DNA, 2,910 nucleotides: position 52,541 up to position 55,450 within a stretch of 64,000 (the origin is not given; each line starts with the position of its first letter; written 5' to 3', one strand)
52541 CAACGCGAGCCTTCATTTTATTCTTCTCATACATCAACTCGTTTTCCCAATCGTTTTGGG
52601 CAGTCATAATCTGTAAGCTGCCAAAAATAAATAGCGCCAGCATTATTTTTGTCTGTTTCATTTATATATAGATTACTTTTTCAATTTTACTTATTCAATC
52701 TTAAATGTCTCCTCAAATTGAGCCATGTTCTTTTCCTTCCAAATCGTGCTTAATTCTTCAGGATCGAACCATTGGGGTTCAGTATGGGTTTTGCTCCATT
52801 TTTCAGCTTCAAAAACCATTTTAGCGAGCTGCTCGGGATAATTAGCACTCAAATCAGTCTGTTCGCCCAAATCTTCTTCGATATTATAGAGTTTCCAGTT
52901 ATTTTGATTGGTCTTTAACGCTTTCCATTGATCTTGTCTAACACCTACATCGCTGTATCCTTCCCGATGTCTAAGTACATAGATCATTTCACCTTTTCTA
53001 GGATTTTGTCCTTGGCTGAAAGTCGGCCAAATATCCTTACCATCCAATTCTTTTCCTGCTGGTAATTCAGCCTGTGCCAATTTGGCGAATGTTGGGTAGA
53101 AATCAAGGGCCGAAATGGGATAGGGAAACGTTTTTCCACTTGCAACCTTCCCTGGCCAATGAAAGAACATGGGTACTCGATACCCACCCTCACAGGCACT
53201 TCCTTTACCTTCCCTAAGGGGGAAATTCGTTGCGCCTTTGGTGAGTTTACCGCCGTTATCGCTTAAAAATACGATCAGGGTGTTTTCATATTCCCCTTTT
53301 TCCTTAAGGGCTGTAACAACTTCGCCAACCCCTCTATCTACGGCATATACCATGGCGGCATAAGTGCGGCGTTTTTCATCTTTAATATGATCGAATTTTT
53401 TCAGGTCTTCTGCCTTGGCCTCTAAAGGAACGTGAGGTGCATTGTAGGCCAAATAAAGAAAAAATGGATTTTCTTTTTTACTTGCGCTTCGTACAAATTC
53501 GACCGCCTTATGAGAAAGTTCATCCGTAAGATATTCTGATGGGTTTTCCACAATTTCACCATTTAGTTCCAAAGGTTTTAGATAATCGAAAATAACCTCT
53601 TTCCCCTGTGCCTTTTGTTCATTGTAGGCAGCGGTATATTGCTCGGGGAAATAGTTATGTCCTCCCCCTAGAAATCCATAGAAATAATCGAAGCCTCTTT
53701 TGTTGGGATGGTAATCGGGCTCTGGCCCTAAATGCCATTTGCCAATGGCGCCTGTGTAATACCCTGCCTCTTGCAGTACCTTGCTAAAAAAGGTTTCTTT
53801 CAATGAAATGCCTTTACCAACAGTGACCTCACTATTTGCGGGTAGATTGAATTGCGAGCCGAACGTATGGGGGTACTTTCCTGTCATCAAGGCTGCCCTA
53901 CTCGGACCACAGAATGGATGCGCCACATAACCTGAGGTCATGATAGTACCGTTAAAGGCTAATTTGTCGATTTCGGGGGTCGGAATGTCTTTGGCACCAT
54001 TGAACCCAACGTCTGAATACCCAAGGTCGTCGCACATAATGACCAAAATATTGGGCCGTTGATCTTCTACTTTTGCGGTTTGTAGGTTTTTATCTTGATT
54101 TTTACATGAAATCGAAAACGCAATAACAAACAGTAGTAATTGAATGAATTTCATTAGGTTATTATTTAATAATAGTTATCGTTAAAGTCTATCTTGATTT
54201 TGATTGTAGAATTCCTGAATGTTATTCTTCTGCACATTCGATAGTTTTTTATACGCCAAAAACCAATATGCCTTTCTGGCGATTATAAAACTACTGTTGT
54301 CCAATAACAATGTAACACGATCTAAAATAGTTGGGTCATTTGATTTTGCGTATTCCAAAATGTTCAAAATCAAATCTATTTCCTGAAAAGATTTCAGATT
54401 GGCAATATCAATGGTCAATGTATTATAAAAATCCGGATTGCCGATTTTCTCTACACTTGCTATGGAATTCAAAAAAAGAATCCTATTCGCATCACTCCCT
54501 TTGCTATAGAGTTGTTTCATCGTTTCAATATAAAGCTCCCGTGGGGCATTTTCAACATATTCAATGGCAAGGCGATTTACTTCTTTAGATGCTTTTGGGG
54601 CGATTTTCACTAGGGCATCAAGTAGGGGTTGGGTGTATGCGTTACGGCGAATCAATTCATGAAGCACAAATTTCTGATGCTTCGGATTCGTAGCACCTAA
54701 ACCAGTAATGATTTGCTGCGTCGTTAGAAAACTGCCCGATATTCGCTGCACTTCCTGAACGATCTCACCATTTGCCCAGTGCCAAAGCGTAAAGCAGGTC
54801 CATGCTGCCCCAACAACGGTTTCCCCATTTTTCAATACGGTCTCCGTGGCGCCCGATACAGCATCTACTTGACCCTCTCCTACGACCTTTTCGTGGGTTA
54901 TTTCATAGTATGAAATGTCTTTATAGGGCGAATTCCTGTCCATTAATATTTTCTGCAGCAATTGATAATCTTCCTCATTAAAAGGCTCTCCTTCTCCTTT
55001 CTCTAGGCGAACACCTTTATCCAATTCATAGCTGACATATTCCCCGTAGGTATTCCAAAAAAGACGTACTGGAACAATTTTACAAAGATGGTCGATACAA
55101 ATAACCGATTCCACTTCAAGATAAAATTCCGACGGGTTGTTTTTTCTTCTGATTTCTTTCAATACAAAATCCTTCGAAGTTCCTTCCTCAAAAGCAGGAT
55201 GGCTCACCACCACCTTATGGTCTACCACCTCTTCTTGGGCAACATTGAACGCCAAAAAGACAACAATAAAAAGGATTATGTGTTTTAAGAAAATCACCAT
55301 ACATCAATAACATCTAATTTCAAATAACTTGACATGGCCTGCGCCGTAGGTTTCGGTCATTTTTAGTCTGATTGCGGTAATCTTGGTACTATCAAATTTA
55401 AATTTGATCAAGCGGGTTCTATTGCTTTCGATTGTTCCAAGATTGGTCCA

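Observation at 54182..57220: Second copy of the FAD-oxidoreductase/SGAT-protein module, with a Tat signal and swapped accessory domain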

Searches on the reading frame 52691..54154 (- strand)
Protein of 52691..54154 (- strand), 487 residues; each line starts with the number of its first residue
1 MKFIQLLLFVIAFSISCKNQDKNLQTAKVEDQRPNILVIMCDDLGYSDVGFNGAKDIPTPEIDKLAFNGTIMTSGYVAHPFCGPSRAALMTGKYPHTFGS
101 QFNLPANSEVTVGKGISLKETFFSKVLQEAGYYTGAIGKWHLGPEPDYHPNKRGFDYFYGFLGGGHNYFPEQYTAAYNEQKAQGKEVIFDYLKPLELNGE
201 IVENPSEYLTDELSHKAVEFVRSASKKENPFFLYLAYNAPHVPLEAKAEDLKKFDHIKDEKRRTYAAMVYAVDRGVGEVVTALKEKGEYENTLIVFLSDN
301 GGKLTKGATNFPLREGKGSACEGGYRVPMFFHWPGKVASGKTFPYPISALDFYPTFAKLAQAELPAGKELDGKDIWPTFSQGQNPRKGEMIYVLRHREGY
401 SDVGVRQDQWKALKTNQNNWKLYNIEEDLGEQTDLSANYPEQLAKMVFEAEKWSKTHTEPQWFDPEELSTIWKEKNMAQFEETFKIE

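Call 34: search_protein_families(library=pfam, proteins=[window:52691-54154:-], max_evalue=0.001)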
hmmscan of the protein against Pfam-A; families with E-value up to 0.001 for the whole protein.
window:52691-54154:- (487 aa): 2 families
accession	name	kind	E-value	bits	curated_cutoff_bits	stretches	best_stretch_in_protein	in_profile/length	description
PF00884.28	Sulfatase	-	1.5e-64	218.7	25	1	34-361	1-300/301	Sulfatase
PF16347.10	SGSH_C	-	1.5e-09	38.7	29.3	1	322-437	13-133/154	N-sulphoglucosamine sulphohydrolase, C-terminal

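Call 88: search_solved_structures(query=window:52694-54154:-, max_evalue=1e-40)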
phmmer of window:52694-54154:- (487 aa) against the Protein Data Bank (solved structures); distinct sequences matched with E-value up to 1e-40: 30.
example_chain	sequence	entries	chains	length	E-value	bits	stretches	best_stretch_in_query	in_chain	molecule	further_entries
6bia_A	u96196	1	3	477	1.7e-185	620.8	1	30-485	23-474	Sulfatase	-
6b0j_A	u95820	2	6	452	4.7e-183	612.7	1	32-485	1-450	Iota-carrageenan sulfatase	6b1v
6b0k_A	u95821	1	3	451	6.2e-183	612.3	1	32-485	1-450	Iota-carrageenan sulfatase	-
9hh3_A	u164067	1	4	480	4.2e-180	603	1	30-486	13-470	Sulfatase, family S1-19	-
9hh2_A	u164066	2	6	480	1.5e-178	597.9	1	30-486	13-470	Sulfatase, family S1-19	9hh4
6prm_A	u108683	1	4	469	2e-94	320.4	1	32-463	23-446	exo-4S-kappa carrageenan S1 sulfatase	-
6psm_A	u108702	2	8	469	6.7e-93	315.4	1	32-463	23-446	exo-4S-kappa carrageenan S1 sulfatase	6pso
9fo1_A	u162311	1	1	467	1e-66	229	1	203-454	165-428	k-carrageenan sulfatase S1_16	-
1fsu_A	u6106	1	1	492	1.5e-61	211.9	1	33-391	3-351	N-ACETYLGALACTOSAMINE-4-SULFATASE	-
6ust_A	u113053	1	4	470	2.2e-58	201.5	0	263-454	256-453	N-acetylgalactosamine 6-sulfate sulfatase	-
7stt_A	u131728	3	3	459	5.7e-56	193.6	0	264-456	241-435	N-acetylgalactosamine-6-sulfatase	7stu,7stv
7all_AAA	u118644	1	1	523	1.6e-50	175.6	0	32-253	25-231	Arylsulfatase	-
4fdi_A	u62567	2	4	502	2.3e-50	175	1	32-384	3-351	N-acetylgalactosamine-6-sulfatase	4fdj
8eg3_A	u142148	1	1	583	1.2e-48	169.4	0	32-161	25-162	Steryl-sulfatase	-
1p49_A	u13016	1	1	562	1.4e-48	169.2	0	32-161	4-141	STERYL-SULFATASE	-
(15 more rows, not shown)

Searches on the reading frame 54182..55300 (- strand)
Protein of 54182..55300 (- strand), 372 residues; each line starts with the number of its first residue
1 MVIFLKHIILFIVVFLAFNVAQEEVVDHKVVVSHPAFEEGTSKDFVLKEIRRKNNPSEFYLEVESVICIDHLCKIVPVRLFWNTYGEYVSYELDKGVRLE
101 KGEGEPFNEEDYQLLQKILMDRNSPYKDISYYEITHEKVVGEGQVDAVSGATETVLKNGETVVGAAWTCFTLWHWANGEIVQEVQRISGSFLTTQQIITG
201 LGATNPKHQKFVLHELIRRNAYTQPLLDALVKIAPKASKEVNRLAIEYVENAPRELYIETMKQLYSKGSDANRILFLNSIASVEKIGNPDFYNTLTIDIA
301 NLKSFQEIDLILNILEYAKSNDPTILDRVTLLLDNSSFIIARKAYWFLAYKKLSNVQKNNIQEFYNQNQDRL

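Call 4: search_protein_families(library=pfam, proteins=[window:54182-55300:-], max_evalue=0.1)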
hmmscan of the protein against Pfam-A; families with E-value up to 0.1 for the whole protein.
window:54182-55300:- (372 aa): 1 family
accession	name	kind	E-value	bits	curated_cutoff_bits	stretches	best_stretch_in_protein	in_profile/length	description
PF04205.19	FMN_bind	-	0.061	14.4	22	0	138-155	51-65/77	FMN-binding domain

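Call 7: search_protein_families(library=ncbifam, proteins=[window:54182-55300:-], max_evalue=0.1)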
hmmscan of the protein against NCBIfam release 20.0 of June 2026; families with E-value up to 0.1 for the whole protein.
window:54182-55300:- (372 aa): 1 family
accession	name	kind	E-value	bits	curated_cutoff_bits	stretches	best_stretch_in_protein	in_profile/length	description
NF041730.1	XrtH_assoc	equivalog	0.039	13.7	35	1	165-249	30-117/184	exosortase H-associated membrane protein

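Call 9: search_solved_structures(query=window:54182-55300:-, max_evalue=1)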
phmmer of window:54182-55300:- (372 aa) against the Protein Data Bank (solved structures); distinct sequences matched with E-value up to 1: 6.
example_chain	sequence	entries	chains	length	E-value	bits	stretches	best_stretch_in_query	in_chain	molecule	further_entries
7nad_m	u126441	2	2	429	0.29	13.3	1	35-96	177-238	Ribosome biogenesis protein ERB1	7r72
6cb1_s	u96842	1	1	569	0.32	13.1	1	39-96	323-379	Ribosome biogenesis protein ERB1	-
7nac_m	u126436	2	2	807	0.44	12.7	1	39-96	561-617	Ribosome biogenesis protein ERB1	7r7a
11aa_s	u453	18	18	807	0.44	12.7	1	39-96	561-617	Ribosome biogenesis protein ERB1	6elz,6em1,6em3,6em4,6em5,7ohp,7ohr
4u7a_A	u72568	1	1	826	0.46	12.6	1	39-96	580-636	Ribosome biogenesis protein ERB1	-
6c0f_s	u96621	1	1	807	0.46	12.6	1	39-96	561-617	Ribosome biogenesis protein ERB1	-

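Call 14: find_homologous_proteins(query=window:54182-55300:-, max_evalue=0.001)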
Query window:54182-55300:- (372 aa): 65 proteins with E <= 0.001 among 2994 candidates.
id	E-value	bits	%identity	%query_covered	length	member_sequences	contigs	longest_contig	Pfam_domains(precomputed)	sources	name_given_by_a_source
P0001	4.3e-245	830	100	100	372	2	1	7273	-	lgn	-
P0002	2.2e-192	657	77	100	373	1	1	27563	-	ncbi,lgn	ncbi:MAG: hypothetical protein WBM53_18150 [Maribacter sp.]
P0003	5.7e-143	494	59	100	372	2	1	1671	-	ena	-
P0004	7.0e-140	484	56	100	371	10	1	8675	-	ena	-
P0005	9.7e-133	461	53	100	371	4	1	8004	-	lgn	-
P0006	1.3e-114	401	48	100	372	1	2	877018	-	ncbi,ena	-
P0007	6.8e-114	399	49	100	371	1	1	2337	-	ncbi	-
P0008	2.5e-100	354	45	98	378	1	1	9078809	-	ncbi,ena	-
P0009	6.0e-91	323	41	100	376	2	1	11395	-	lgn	-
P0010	5.4e-90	320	43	96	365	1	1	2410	-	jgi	-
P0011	8.4e-89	316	41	93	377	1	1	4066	-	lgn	-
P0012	1.1e-88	316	43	100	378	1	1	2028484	-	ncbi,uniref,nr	ncbi:hypothetical protein [Flagellimonas algicola]|uniref:Uncharacterized protein n=1 Tax=Flagellimo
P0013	3.4e-87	311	41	94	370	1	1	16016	-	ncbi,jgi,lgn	-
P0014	1.1e-84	303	41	94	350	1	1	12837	-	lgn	-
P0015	2.2e-84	302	40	94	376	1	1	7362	-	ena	-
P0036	1.4e-67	246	36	93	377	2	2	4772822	-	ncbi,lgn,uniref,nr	ncbi:hypothetical protein [Mariniflexile sp. AS56]|uniref:hypothetical protein n=1 Tax=Mariniflexile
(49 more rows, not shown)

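Call 25: find_encoding_contigs(protein=P0036, flank=10000, max_places=1)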
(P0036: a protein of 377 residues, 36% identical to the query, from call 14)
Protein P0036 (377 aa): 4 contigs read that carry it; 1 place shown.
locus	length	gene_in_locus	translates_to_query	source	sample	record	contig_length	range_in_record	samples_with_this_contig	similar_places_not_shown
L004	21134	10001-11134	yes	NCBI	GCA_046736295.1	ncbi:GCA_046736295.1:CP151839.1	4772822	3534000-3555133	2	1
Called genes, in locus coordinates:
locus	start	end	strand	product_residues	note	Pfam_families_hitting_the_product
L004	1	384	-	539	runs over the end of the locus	PF00884:Sulfatase, PF01663:Phosphodiest (weak), PF02995:DUF229 (weak), PF16347:SGSH_C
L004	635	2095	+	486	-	-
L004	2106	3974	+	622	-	PF01839:FG-GAP (faint), PF13517:FG-GAP_3, PF07593:UnbV_ASPIC (weak)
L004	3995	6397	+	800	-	-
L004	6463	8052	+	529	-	PF00884:Sulfatase, PF02995:DUF229 (faint), PF01663:Phosphodiest (weak), PF16347:SGSH_C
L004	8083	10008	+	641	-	PF00890:FAD_binding_2 (weak), PF01134:GIDA (weak), PF01266:DAO (weak), PF12831:FAD_oxidored, PF13450:NAD_binding_8 (weak)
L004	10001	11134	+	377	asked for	-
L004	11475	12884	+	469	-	PF00884:Sulfatase, PF01663:Phosphodiest (faint), PF16347:SGSH_C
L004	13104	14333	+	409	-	PF00722:Glyco_hydro_16, PF18962:Por_Secre_tail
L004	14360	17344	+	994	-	PF00884:Sulfatase, PF16347:SGSH_C, PF03160:Calx-beta (weak), PF18962:Por_Secre_tail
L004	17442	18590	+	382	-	PF10509:GalKase_gal_bdg, PF00288:GHMP_kinases_N, PF08544:GHMP_kinases_C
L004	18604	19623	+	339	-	PF01087:GalP_UDP_transf, PF02744:GalP_UDP_tr_C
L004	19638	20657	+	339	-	PF00106:adh_short (faint), PF01073:3Beta_HSD, PF01370:Epimerase, PF02719:Polysacc_synt_2 (weak), PF04321:RmlD_sub_bind, PF16363:GDP_Man_Dehyd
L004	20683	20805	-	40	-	-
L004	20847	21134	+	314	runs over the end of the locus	PF18962:Por_Secre_tail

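Call 29: search_protein_representatives(alignment_id=A1)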
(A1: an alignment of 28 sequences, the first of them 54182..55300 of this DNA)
Query: 28 sequences, 375 profile positions. Proteins with E-value up to 0.001 (for the whole library): 920; up to 1e-10: 770; up to 1e-30: 539. The best 150 are listed.
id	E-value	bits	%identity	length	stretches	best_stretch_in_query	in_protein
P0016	1.5e-137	475.3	-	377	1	1-375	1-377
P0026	5.9e-137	473.4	-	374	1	3-375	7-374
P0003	3.2e-133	461.1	-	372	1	1-375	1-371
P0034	5.9e-131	453.6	-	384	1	3-375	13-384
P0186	8.1e-131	453.2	-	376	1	7-375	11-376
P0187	1.1e-125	436.2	-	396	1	7-375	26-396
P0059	4.5e-125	434.3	-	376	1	3-375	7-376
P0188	2.4e-124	431.9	-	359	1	20-375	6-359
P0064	3.3e-124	431.4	-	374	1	1-375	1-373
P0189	2.6e-121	421.9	-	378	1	4-375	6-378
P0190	7.0e-121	420.5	-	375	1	7-375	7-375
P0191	1.7e-120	419.2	-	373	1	8-375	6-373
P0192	2.1e-119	415.6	-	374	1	4-375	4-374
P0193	5.7e-119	414.2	-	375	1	7-375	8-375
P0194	7.1e-118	410.6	-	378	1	9-375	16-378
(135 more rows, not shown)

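Call 31: predict_structure(alignment_id=A1)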
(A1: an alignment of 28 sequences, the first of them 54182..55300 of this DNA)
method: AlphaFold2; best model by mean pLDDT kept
length: 372 residues; sequences in the alignment: 28
mean_pLDDT: 86.7   pTM: 0.79
mean pLDDT of the five models: 86.7, 86.6, 86.5, 85.8, 85.6
residues with pLDDT >= 90: 242; 70-90: 80; 50-70: 28; < 50: 22
segments of 3 or more residues with pLDDT < 50: 136-153
pLDDT, mean of each block of 10 residues (from residue 1): 84 69 86 83 93 84 68 74 96 87 82 93 84 51 39 53 80 92 95 92 95 96 95 93 97 96 95 95 91 96 95 94 96 96 97 96 97 94
secondary structure, 60 per line:
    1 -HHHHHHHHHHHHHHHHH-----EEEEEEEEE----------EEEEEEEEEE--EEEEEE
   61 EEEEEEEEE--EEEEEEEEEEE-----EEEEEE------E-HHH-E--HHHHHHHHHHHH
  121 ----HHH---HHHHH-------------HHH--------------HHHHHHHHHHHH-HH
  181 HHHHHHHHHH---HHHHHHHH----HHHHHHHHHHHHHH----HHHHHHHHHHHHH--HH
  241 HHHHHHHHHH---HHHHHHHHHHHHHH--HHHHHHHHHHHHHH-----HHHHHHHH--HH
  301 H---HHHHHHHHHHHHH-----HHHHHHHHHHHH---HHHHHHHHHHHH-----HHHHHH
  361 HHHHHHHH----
elements in order: H2-18 E24-32 E43-52 E55-69 E72-82 E88-93 H109-120 H131-135 H166-177 H179-190 H194-201 H206-219 H224-236 H239-250 H254-267 H270-283 H289-296 H305-317 H323-334 H338-349 H355-368

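Call 35: fold_search(model_id=the predicted structure, library=pdb)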
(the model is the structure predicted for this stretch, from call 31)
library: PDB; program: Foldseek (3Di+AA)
matches with E <= 10: 1175; with E <= 0.001: 0
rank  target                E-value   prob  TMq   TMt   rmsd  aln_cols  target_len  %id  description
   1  5mfl_A                3.8e-03  1.00  0.30  0.32   8.4       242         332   15  Designed armadillo repeat protein (KR)5_GS10_YIIIM6AII (released 2017-09-13)
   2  5mff_A                5.6e-03  1.00  0.30  0.36   7.4       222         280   14  Designed armadillo repeat protein YIIIM5AII in complex with peptide (RR)5 (released 2017-09-13)
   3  6s9p_A                6.1e-03  1.00  0.28  0.30   9.1       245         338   15  Designed Armadillo Repeat protein internal Lock2 fused to target peptide KRKAKITWKR (released 2020-02-19)
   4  5mfd_J                6.7e-03  1.00  0.29  0.32  12.4       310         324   14  Designed armadillo repeat protein YIIIM''6AII in complex with pD_(KR)5 (released 2017-07-19)
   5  5mfl_B                7.0e-03  1.00  0.30  0.32   8.6       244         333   15  Designed armadillo repeat protein (KR)5_GS10_YIIIM6AII (released 2017-09-13)
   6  4pls_B                8.5e-03  1.00  0.28  0.35  10.2       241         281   14  Crystal Structures of Designed Armadillo Repeat Proteins: Implications of Construct Design and Crystallization Conditi (released 2014-12-10)
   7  5h2x_A                1.1e-02  1.00  0.27  0.25  11.7       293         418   13  Crystal structure of the karyopherin Kap60p bound to the SUMO protease Ulp1p (150-172) (released 2016-12-14)
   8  4v3o_D                1.1e-02  1.00  0.28  0.34   7.9       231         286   15  Designed armadillo repeat protein with 5 internal repeats, 2nd generation C-cap and 3rd generation N-cap. (released 2016-01-13)
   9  4v3q_D                1.4e-02  1.00  0.29  0.39   6.7       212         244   15  Designed armadillo repeat protein with 4 internal repeats, 2nd generation C-cap and 3rd generation N-cap. (released 2016-01-13)
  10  5aei_B                1.4e-02  1.00  0.29  0.36   8.2       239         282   14  Designed Armadillo repeat protein YIIIM5AII in complex with peptide (KR)5 (released 2016-03-30)
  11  5mfh_A                1.4e-02  1.00  0.28  0.35   7.6       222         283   14  Designed armadillo repeat protein YIIIM5AII in complex with peptide (RR)5 (released 2017-09-13)
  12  6s9l_A                1.4e-02  1.00  0.30  0.36   7.3       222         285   14  Designed Armadillo Repeat protein Lock1 bound to (KR)4KLSF target (released 2020-02-19)
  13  4rv1_C                1.4e-02  0.97  0.22  0.20  11.3       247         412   12  Crystal Structure of Engineered Protein. Northeast Structural Genomics Consortium (NESG) Target OR497. (released 2014-12-10)
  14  5mfe_C                1.5e-02  1.00  0.29  0.35   7.5       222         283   14  Designed armadillo repeat protein YIIIM5AII in complex with (RR)4 peptide (released 2017-09-13)
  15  5mfc_C                1.6e-02  1.00  0.30  0.37   7.4       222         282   14  Designed armadillo repeat protein YIIIM5AII in complex with (KR)4-GFP (released 2017-07-19)
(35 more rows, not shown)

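Call 50: find_related_loci(query=A1, collection=genome_contigs, flank=10000)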
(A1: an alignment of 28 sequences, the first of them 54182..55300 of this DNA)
Query A1 (372 aa) in genome_contigs; peptide patterns used: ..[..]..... (x = any residue, [..] = any of these).
90 stretches matched a pattern; 87 encode a relative of the query (tblastn E <= 1e-3); the best 80 are kept; 80 distinct loci.
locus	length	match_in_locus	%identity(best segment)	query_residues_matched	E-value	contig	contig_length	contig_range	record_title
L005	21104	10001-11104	48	1-369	3e-119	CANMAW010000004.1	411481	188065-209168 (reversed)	uncultured Flavobacteriaceae bacterium isolate 4-528.fasta genome assembly, contig: NODE_4, whole genome shotgun sequenc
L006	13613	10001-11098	42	10-372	2e-96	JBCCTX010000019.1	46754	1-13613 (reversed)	MAG: Bacteroidota bacterium isolate P01_D01_bin.90 k141_2566827_length_46754_cov_27.6184, whole genome shotgun sequence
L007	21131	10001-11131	43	1-372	5e-95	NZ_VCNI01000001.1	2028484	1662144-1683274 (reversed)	Flagellimonas algicola strain AsT0115 AsT0115_1, whole genome shotgun sequence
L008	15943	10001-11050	41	22-372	2e-86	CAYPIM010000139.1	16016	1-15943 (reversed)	MAG TPA_asm: uncultured Lewinella sp. isolate SRP065251_co2_115 genome assembly, contig: NODE_2432_length_16016_cov_22.1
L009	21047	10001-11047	41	22-372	4e-86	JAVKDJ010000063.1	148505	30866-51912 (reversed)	MAG: Cyclobacteriaceae bacterium isolate F3-SA18-10 k141_79777, whole genome shotgun sequence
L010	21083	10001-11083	38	8-371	2e-78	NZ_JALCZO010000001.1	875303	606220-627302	Polaribacter sp. Z022 scaffold_1_length=875304, whole genome shotgun sequence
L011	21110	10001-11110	39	8-372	4e-76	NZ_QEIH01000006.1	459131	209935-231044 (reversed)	Lutibacter citreus strain 1KV19 contig6, whole genome shotgun sequence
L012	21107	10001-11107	36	8-371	6e-74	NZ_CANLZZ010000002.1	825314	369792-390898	Uncultured Lutibacter sp. isolate 4-1427.fasta NODE_2, whole genome shotgun sequence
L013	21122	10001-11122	36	1-372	4e-73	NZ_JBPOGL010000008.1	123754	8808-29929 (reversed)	MAG: Polaribacter sp. isolate MAG_14 MAG_14_8, whole genome shotgun sequence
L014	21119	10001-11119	37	1-372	1e-72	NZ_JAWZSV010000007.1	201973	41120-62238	Polaribacter sp. PL03 contig7, whole genome shotgun sequence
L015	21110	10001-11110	45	9-372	2e-106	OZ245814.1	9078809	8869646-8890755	MAG: Cyclobacteriaceae bacterium isolate bf73728e-472d-4a7f-ac9f-bec0af8ac5d5 genome assembly, chromosome: 1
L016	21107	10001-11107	36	8-371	2e-72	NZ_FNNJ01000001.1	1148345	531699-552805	Lutibacter oricola strain DSM 24956, whole genome shotgun sequence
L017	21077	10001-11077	36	14-372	7e-72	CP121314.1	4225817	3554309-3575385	MAG: Flavobacteriaceae bacterium isolate NCC532_bact_2753 chromosome, complete genome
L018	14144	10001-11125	35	1-372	6e-72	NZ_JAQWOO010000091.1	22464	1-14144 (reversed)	MAG: Algibacter sp. isolate cluster2_bin.205 k141_4971863, whole genome shotgun sequence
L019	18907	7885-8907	36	28-372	2e-71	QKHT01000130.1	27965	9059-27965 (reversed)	MAG: Bacteroidetes bacterium isolate SZUA-561 scaffold_11417, whole genome shotgun sequence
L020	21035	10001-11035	36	26-372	3e-71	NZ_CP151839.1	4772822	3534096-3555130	Mariniflexile sp. AS56 chromosome, complete genome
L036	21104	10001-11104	32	9-372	6e-66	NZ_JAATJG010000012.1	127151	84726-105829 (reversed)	Wenyingzhuangia aestuarii strain DSM 105044 Ga0373278_12, whole genome shotgun sequence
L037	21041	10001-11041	36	24-372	3e-66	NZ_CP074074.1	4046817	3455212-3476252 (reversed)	Tamlana fucoidanivorans strain CW2-9 chromosome, complete genome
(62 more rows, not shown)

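Call 100: search_protein_families(library=pfam, proteins=[L018:11144-12568:+, L010:3930-6302:+, L036:11119-12945:+, L020:539-1999:+, L037:11076-12917:+], max_evalue=0.0001)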
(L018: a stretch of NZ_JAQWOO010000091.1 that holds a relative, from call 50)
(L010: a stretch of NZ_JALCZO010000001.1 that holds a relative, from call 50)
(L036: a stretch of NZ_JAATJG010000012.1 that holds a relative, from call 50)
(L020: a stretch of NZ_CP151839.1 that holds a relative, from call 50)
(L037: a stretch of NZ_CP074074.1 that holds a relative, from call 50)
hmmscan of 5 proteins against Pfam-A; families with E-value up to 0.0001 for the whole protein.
L018:11144-12568:+ (474 aa): 1 family
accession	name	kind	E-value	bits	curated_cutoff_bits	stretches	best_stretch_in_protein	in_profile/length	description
PF02554.20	CstA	-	3.9e-60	204.6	27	3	4-165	6-169/560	Carbon starvation protein CstA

L010:3930-6302:+ (790 aa): 0 families

L036:11119-12945:+ (608 aa): 3 families
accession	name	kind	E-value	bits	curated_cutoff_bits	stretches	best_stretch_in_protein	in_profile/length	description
PF23763.2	Beta-barrel_GLAA-B_I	-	1.3e-25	89.9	28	1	137-233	1-94/95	GLAA-B beta-barrel domain I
PF23764.1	Beta-barrel_GLAA-B_II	-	1.3e-23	83.5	28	1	345-412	1-67/67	GLAA-B beta-barrel domain II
PF13229.12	Beta_helix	-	7.3e-10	39.1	25.9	1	416-593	8-149/158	Right handed beta helix region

L020:539-1999:+ (486 aa): 0 families

L037:11076-12917:+ (614 aa): 6 families
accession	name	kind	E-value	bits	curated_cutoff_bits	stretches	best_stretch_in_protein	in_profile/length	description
PF12831.13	FAD_oxidored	-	9.6e-84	282.5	27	1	35-445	1-416/416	FAD dependent oxidoreductase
PF13450.12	NAD_binding_8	-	4.5e-08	33.7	21.9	1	38-76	1-39/68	NAD(P)-binding Rossmann-like domain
PF01266.30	DAO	-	4.6e-07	30.1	27.9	1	36-82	2-49/353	FAD dependent oxidoreductase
PF00890.30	FAD_binding_2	-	1.5e-06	28.1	20.4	1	36-72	2-38/414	FAD binding domain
PF07992.20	Pyr_redox_2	-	1.1e-05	25.5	26.1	1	35-69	2-37/291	Pyridine nucleotide-disulphide oxidoreductase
PF01134.28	GIDA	-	2.9e-05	23.7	22.1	1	35-63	1-29/391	Glucose inhibited division protein A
